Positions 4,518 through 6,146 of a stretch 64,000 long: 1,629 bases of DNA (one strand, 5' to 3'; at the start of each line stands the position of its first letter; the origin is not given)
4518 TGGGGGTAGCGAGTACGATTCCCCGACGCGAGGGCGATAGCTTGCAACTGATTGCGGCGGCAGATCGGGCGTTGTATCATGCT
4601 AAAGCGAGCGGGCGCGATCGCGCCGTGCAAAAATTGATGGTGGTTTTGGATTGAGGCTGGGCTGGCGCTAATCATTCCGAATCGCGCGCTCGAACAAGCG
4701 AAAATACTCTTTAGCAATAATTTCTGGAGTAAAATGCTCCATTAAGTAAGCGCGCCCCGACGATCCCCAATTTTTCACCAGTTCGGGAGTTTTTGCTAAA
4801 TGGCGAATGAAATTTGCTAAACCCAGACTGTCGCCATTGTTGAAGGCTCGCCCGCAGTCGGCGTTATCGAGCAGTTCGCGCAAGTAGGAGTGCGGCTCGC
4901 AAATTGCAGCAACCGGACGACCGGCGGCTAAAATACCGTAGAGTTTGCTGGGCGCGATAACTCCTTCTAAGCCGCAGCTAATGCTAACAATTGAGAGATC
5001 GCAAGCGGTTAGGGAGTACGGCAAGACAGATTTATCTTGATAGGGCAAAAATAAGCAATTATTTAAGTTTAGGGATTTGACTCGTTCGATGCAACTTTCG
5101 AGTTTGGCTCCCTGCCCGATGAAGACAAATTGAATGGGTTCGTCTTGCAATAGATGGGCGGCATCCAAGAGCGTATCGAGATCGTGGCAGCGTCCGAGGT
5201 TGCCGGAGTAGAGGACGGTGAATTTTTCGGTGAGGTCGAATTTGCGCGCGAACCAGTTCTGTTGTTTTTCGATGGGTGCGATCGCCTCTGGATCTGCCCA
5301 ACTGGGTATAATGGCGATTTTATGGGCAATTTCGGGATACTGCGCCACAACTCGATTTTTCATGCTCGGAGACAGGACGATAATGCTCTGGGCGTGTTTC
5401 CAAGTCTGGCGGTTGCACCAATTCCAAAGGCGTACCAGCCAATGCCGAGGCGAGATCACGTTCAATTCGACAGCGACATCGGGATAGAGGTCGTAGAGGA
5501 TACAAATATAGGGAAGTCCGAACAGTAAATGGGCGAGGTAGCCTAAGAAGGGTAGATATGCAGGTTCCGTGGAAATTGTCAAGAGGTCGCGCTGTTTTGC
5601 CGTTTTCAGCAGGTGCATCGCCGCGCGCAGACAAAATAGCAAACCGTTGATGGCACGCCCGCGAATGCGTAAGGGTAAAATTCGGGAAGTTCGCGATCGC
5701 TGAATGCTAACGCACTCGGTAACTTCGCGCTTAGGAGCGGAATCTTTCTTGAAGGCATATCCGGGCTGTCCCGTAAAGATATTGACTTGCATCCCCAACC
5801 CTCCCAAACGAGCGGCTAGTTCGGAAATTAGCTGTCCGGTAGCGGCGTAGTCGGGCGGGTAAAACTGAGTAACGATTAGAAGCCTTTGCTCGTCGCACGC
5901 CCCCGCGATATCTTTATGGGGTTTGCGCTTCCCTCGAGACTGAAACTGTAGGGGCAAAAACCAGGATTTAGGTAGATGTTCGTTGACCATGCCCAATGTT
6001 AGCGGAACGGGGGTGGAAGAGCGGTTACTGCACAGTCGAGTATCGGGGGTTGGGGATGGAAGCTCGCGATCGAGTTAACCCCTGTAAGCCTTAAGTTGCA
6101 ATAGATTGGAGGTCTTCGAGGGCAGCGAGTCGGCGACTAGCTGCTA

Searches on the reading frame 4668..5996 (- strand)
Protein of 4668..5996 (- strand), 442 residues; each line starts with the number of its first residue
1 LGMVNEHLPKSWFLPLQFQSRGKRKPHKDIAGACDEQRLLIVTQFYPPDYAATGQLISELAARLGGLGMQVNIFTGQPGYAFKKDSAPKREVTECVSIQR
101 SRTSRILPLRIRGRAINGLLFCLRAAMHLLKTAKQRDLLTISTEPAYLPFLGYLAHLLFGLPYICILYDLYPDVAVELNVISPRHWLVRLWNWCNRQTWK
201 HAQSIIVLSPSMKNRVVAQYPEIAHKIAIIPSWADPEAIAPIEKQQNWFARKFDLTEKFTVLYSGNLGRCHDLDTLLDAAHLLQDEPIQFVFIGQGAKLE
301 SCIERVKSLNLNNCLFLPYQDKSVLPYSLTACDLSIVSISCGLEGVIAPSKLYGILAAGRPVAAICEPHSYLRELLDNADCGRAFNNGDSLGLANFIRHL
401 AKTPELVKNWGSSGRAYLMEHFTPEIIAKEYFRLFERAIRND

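Call 78: search_protein_families(library=pfam, proteins=[window:4668-5996:-], max_evalue=0.00001)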
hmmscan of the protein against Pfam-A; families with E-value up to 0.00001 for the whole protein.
window:4668-5996:- (442 aa): 4 families
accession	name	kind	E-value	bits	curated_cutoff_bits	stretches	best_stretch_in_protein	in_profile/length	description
PF13579.12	Glyco_trans_4_4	-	2.2e-13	51.3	29.7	1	57-232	7-157/158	Glycosyl transferase 4-like domain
PF00534.26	Glycos_transf_1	-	2.8e-13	50.2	26.4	1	249-415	6-170/172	Glycosyl transferases group 1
PF13439.12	Glyco_transf_4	-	2.4e-10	41.2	28.5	1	56-237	7-169/170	Glycosyltransferase Family 4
PF13692.12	Glyco_trans_1_4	-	4e-09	37.3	27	1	259-401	2-140/142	Glycosyl transferases group 1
